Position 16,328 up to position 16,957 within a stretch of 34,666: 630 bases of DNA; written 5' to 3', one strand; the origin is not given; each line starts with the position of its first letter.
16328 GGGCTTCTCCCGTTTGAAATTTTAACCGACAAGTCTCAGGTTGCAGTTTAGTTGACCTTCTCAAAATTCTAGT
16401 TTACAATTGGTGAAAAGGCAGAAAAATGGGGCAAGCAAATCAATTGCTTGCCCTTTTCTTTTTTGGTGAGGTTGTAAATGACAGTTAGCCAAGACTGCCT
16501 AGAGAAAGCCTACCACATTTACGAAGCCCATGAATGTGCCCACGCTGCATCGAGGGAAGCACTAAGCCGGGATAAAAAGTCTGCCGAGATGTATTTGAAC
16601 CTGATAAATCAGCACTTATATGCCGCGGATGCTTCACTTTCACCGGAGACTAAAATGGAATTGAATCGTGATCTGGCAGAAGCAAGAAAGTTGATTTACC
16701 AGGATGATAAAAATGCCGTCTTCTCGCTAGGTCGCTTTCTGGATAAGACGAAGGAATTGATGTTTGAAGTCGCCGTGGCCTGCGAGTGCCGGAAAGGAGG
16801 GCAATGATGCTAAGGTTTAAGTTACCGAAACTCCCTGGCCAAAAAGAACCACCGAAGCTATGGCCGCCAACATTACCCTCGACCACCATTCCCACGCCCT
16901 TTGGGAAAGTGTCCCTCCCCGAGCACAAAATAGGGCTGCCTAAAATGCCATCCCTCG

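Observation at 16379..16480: Near-consensus promoter placed upstream of a textbook intrinsic terminator, 14 nt before the next start codon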

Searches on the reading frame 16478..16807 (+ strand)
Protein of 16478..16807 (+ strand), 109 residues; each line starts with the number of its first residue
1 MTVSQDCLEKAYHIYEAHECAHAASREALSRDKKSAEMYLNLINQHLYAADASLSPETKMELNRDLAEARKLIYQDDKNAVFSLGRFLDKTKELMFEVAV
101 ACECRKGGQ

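Call 12: search_protein_families(library=pfam, proteins=[window:16478-16807:+], max_evalue=0.01)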
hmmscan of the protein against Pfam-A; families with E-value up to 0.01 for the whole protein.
window:16478-16807:+ (109 aa): 0 families

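Call 17: find_encoding_contigs(protein=window:16478-16807:+, flank=3000, max_places=8)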
Protein window:16478-16807:+ (109 aa): 6 contigs read that carry it; 4 places shown.
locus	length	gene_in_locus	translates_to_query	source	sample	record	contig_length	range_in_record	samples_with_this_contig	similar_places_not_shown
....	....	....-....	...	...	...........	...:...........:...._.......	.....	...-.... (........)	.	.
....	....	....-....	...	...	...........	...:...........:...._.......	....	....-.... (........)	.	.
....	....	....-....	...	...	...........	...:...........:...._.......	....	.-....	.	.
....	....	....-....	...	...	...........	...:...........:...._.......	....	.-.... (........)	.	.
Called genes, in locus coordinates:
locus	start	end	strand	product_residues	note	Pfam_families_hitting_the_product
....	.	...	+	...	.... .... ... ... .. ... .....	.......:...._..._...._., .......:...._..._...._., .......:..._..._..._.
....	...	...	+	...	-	-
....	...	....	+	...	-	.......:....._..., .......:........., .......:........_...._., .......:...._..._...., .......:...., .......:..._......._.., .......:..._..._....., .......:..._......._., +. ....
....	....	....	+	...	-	-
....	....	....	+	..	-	-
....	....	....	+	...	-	-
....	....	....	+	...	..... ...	-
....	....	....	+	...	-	-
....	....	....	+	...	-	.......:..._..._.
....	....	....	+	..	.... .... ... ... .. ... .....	-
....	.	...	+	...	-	?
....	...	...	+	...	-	-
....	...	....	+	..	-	-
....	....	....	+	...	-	-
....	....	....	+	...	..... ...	-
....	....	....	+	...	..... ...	-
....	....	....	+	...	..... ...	-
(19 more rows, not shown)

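Call 21: find_homologous_proteins(query=window:16478-16807:+, max_evalue=0.001)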
Query window:16478-16807:+ (109 aa): 26 proteins with E <= 0.001 among 28 candidates.
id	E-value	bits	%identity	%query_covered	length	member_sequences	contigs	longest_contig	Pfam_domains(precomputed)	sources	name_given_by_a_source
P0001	2.5e-60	219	94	100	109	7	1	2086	-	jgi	-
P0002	2.6e-57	209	90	100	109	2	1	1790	-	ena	-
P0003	3.0e-57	209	90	98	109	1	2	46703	-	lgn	-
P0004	1.9e-54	200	88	100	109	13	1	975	-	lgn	-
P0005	2.2e-54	200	87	100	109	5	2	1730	-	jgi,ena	-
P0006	9.4e-54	198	86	100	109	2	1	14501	-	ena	-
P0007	2.5e-53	196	87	100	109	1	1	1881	-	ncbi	ncbi:hypothetical protein ES703_108997 [subsurface metagenome]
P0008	7.0e-53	195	85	100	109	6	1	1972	-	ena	-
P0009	2.0e-51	190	83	100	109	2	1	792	-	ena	-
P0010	1.2e-50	188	83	100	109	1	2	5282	-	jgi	-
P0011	9.7e-50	185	81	100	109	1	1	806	-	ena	-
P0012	2.4e-47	177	79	98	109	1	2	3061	-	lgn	-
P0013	9.8e-47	175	79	99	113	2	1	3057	-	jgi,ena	-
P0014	1.8e-46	174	79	99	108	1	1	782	-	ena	-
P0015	2.1e-31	126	63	97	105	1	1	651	-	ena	-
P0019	1.5e-28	117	57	97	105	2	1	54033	-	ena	-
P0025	1.1e-23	101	91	52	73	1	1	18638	-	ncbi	-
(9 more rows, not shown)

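Call 22: find_encoding_contigs(protein=P0003, flank=10000, max_places=2)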
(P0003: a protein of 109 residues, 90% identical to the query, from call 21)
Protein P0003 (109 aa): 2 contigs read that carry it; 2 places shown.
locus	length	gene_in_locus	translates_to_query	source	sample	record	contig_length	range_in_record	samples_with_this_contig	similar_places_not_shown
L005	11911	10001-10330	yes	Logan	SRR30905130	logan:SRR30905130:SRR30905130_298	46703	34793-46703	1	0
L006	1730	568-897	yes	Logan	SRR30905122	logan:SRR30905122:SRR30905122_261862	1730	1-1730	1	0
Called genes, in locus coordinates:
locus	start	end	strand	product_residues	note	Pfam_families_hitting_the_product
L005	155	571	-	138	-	-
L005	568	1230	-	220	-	-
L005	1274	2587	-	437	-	-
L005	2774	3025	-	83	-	-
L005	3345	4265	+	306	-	PF01656:CbiA, PF10609:ParA, PF13614:AAA_31 (weak), PF10609:ParA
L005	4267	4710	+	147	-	-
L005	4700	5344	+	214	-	-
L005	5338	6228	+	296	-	PF01040:UbiA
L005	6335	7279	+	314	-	PF00195:Chal_sti_synt_N, PF02797:Chal_sti_synt_C, PF08541:ACP_syn_III_C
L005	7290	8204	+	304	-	PF01073:3Beta_HSD, PF01370:Epimerase, PF02719:Polysacc_synt_2 (weak), PF04321:RmlD_sub_bind (weak), PF13460:NAD_binding_10, PF16363:GDP_Man_Dehyd (weak), PF07993:NAD_binding_4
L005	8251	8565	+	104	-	-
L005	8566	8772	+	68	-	-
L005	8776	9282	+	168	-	-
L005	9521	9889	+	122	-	-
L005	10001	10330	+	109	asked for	-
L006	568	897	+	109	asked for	-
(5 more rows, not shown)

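Call 23: find_encoding_contigs(protein=P0019, flank=10000, max_places=2)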
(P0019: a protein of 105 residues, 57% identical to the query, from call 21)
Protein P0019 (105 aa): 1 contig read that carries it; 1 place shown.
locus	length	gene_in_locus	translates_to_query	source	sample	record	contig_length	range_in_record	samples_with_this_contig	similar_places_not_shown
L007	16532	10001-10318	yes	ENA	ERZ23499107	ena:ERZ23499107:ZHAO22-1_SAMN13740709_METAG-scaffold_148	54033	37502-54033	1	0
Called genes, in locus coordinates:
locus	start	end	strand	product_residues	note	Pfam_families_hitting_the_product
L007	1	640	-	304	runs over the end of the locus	PF01073:3Beta_HSD, PF01370:Epimerase, PF02719:Polysacc_synt_2 (faint), PF04321:RmlD_sub_bind (weak), PF16363:GDP_Man_Dehyd (faint), PF07993:NAD_binding_4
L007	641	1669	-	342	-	PF00195:Chal_sti_synt_N, PF02797:Chal_sti_synt_C, PF08541:ACP_syn_III_C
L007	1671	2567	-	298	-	-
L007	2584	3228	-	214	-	-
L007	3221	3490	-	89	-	-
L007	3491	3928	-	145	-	-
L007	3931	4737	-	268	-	PF01656:CbiA, PF10609:ParA, PF13614:AAA_31, PF13500:AAA_26 (weak)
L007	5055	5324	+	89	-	-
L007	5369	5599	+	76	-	-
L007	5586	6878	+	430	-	-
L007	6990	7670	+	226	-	-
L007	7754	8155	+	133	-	-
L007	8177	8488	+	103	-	-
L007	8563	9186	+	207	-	-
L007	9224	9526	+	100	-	-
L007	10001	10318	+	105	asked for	-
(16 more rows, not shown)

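Call 24: find_encoding_contigs(protein=P0006, flank=10000, max_places=2)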
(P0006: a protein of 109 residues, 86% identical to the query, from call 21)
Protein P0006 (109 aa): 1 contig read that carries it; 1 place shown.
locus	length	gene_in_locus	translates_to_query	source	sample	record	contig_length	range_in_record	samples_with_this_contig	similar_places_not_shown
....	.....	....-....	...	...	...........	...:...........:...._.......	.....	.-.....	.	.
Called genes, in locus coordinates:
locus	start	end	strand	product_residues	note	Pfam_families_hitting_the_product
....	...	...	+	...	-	-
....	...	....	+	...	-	-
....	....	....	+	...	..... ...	-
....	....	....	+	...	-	-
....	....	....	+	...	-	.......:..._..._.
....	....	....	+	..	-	-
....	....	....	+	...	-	-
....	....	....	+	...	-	-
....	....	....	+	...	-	-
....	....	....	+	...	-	-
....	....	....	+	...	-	-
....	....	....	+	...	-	-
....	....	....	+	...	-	-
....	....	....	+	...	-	-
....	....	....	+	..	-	-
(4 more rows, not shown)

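Call 25: find_encoding_contigs(protein=P0025, flank=10000, max_places=2)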
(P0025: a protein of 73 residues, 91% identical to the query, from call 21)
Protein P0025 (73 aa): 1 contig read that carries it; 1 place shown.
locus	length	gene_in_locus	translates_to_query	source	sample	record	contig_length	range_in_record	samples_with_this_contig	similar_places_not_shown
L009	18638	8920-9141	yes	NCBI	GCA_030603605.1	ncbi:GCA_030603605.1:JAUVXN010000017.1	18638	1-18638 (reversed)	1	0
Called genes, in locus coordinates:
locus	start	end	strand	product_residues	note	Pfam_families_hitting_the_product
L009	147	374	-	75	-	-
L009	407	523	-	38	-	-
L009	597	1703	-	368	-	-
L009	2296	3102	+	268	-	PF01656:CbiA, PF10609:ParA, PF13500:AAA_26 (faint), PF13614:AAA_31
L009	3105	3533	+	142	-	-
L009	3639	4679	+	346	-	PF12728:HTH_17 (faint)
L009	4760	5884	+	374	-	PF12728:HTH_17 (faint)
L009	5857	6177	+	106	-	-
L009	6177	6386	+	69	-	-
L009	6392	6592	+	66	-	-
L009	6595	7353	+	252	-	-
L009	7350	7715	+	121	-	-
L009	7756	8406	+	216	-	PF01209:Ubie_methyltran, PF02353:CMAS (weak), PF13489:Methyltransf_23, PF13649:Methyltransf_25, PF13847:Methyltransf_31, PF08241:Methyltransf_11, PF08242:Methyltransf_12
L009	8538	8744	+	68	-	-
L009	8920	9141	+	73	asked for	-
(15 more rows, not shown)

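Call 31: find_related_loci(query=A3, collection=genome_contigs, flank=10000)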
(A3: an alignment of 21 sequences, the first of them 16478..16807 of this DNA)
Query A3 (109 aa) in genome_contigs; peptide patterns used: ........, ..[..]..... (x = any residue, [..] = any of these).
8 stretches matched a pattern, but none encodes a relative of the query by tblastn (E <= 1e-3).

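Call 32: find_related_loci(query=A3, collection=metagenome_contigs, flank=10000)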
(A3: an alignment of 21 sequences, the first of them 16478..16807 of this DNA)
Query A3 (109 aa) in metagenome_contigs; peptide patterns used: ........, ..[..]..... (x = any residue, [..] = any of these).
33 stretches matched a pattern; 20 encode a relative of the query (tblastn E <= 1e-3); 20 distinct loci.
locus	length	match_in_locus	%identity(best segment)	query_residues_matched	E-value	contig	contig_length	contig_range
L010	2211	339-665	98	1-109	3e-72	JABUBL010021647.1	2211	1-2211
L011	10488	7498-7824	90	1-109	7e-63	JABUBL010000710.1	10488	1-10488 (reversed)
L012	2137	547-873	89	1-109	2e-63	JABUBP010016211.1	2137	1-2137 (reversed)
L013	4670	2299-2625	88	1-109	4e-62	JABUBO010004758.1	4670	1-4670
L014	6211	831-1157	86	1-109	4e-61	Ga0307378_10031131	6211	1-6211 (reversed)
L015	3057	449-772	79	1-108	6e-54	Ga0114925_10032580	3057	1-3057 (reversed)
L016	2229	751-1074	78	1-108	1e-53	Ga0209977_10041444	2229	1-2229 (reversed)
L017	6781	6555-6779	84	1-75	2e-38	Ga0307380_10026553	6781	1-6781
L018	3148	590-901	56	1-106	1e-35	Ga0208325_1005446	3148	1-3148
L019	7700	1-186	92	48-109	3e-35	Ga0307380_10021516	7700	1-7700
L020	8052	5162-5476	56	1-109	1e-32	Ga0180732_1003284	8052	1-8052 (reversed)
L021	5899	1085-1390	54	1-104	6e-32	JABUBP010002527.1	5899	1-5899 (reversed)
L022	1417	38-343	55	1-104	3e-32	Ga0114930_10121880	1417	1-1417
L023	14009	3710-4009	59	3-104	8e-31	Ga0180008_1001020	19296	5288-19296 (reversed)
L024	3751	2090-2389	59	3-104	8e-31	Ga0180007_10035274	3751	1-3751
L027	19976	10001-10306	51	1-104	2e-29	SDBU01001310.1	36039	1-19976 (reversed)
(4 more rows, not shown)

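Call 36: find_related_loci(query=A3, collection=viral_contigs, flank=10000)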
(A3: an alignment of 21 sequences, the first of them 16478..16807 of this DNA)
Query A3 (109 aa) in viral_contigs; peptide patterns used: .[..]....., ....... (x = any residue, [..] = any of these).
108 stretches matched a pattern, but none encodes a relative of the query by tblastn (E <= 1e-3).

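Call 64: search_solved_structures(query=A3, max_evalue=1)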
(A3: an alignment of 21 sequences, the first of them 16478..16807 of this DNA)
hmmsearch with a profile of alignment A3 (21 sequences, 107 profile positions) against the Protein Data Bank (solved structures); distinct sequences matched with E-value up to 1: 3.
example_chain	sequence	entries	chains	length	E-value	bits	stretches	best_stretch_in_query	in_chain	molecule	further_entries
9n0j_A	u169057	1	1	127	0.44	14.2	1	49-99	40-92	De novo designed KABLE protein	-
9n0k_A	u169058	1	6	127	0.46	14.1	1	49-99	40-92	De novo designed KABLE protein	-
3a8r_A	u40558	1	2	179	0.47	14.1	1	21-65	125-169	Putative uncharacterized protein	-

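Call 65: search_protein_families(library=ncbifam, proteins=[window:16478-16807:+], max_evalue=0.01)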
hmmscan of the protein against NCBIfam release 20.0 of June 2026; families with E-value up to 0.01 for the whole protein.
window:16478-16807:+ (109 aa): 0 families

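Call 71: predict_structure(alignment_id=A3)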
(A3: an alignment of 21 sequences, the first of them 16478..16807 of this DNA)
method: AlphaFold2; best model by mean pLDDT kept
length: 109 residues; sequences in the alignment: 21
mean_pLDDT: 94.8   pTM: 0.87
mean pLDDT of the five models: 94.8, 93.2, 91.1, 89.8, 89.5
residues with pLDDT >= 90: 99; 70-90: 7; 50-70: 2; < 50: 1
segments of 3 or more residues with pLDDT < 50: none
pLDDT, mean of each block of 10 residues (from residue 1): 87 98 98 98 97 95 99 97 99 95 80
secondary structure, 60 per line:
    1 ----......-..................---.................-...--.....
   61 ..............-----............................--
elements in order: H5-10 H12-29 H33-49 H56-74 H80-107

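Call 75: fold_search(model_id=the predicted structure, library=pdb)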
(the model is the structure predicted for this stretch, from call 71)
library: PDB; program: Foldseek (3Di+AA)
matches with E <= 10: 517; with E <= 0.001: 0
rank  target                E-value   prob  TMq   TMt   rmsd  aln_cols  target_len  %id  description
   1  6s1a_B                8.4e-02  0.98  0.50  0.42   5.9       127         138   16  Ligand binding domain of the P. putida receptor PcaY_PP (released 2020-10-21)
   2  9min_D                8.4e-02  0.96  0.44  0.40   5.4       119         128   19  Structure of a designed minibinder to NYESO1-A*02:01 (released 2025-08-06)
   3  9ifm_Q                1.2e-01  1.00  0.66  0.51   3.3       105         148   11  STRUCTURE OF UNSTACKED C2S2-TYPE PSII-LHCII SUPERCOMPLEX FROM PISUM SATIVUM (released 2026-01-28)
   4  6s37_B                1.2e-01  0.99  0.52  0.47   4.9       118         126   15  Ligand binding domain of the P. putida receptor PcaY_PP in complex with salicylic acid (released 2020-10-21)
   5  1vyk                  1.5e-01  0.98  0.53  0.46   6.3       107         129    8  CRYSTAL STRUCTURE OF PSBQ PROTEIN OF PHOTOSYSTEM II FROM HIGHER PLANTS (released 2005-05-26)
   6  6s18_A                1.5e-01  0.96  0.49  0.40   5.9       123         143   16  Ligand binding domain of the P. putida receptor PcaY_PP in complex with glycerol (released 2020-10-21)
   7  9min_I                1.5e-01  0.95  0.48  0.44   5.0       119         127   18  Structure of a designed minibinder to NYESO1-A*02:01 (released 2025-08-06)
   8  6s3b_B                1.6e-01  0.99  0.53  0.46   4.9       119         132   15  Ligand binding domain of the P. putida receptor PcaY_PP in complex with benzoate (released 2020-10-21)
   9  6s33_B                1.7e-01  0.99  0.63  0.54   4.6       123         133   13  Ligand binding domain of the P. putida receptor PcaY_PP in complex with Protocatechuate (released 2020-10-21)
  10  7vd5_Q                1.7e-01  1.00  0.63  0.48   3.2       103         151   11  Structure of C2S2M2-type PSII-FCPII supercomplex from diatom (released 2022-03-02)
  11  8j5k_Q                1.7e-01  1.00  0.64  0.50   4.7       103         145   12  Structural insights into photosystem II supercomplex and trimeric FCP antennae of a centric diatom Cyclotella meneghin (released 2023-12-20)
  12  5xnl_Q                1.9e-01  1.00  0.68  0.59   3.0       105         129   12  Structure of stacked C2S2M2-type PSII-LHCII supercomplex from Pisum sativum (released 2017-09-20)
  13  6s38_A                2.0e-01  0.99  0.57  0.47   4.7       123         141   15  Ligand binding domain of the P. putida receptor PcaY_PP in complex with quinate (released 2020-10-21)
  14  1nze                  2.0e-01  0.98  0.54  0.53   6.1       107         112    8  Crystal structure of PsbQ polypeptide of photosystem II from higher plants (released 2003-08-26)
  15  6s18_B                2.0e-01  0.92  0.48  0.41   6.1       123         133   16  Ligand binding domain of the P. putida receptor PcaY_PP in complex with glycerol (released 2020-10-21)
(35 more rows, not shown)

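Call 76: fold_search(model_id=the predicted structure, library=viral)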
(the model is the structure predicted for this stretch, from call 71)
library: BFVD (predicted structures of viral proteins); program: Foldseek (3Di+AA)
matches with E <= 10: 251; with E <= 0.001: 0
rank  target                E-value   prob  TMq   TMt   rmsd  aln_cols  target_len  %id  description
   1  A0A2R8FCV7            1.5e-01  0.90  0.46  0.46   5.7       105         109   21  Uncharacterized protein [Brazilian cedratvirus IHUMI]
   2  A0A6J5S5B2            2.5e-01  1.00  0.59  0.11   2.9        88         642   19  Uncharacterized protein [uncultured Caudovirales phage]
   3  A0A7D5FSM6            3.7e-01  0.72  0.38  0.37   6.1       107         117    7  (no name in the UniProt tables at hand)
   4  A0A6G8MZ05            3.7e-01  0.69  0.44  0.36   6.1       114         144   16  Uncharacterized protein [Cedratvirus kamchatka]
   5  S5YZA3                3.9e-01  0.97  0.54  0.24   3.2        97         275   15  Uncharacterized protein [Mycobacterium phage Dylan]
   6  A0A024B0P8            3.9e-01  0.82  0.49  0.47   5.3       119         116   10  Uncharacterized protein [Bacillus phage Evoli]
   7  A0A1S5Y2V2            4.6e-01  0.30  0.33  0.32   9.4       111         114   19  Uncharacterized protein [uncultured archaeal virus]
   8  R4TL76                7.0e-01  0.98  0.57  0.75   2.6        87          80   18  Uncharacterized protein [Halogranum tailed virus 1]
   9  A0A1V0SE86            7.0e-01  0.66  0.48  0.14   7.0       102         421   11  Uncharacterized protein [Indivirus ILV1]
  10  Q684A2                7.8e-01  0.69  0.48  0.46   4.7       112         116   12  (no name in the UniProt tables at hand)
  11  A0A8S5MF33            8.2e-01  0.90  0.64  0.62   4.2       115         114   10  Uncharacterized protein [Siphoviridae sp. ctWuM9]
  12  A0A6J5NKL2            8.2e-01  0.69  0.53  0.18   6.4       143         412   11  Uncharacterized protein [uncultured Caudovirales phage]
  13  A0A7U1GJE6            1.0e+00  0.35  0.41  0.20   5.4       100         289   16  (no name in the UniProt tables at hand)
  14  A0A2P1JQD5            1.1e+00  0.77  0.51  0.58   5.5        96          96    9  (no name in the UniProt tables at hand)
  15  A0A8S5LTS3            1.1e+00  0.60  0.51  0.47   6.4       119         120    9  Uncharacterized protein [Siphoviridae sp. ctKm44]
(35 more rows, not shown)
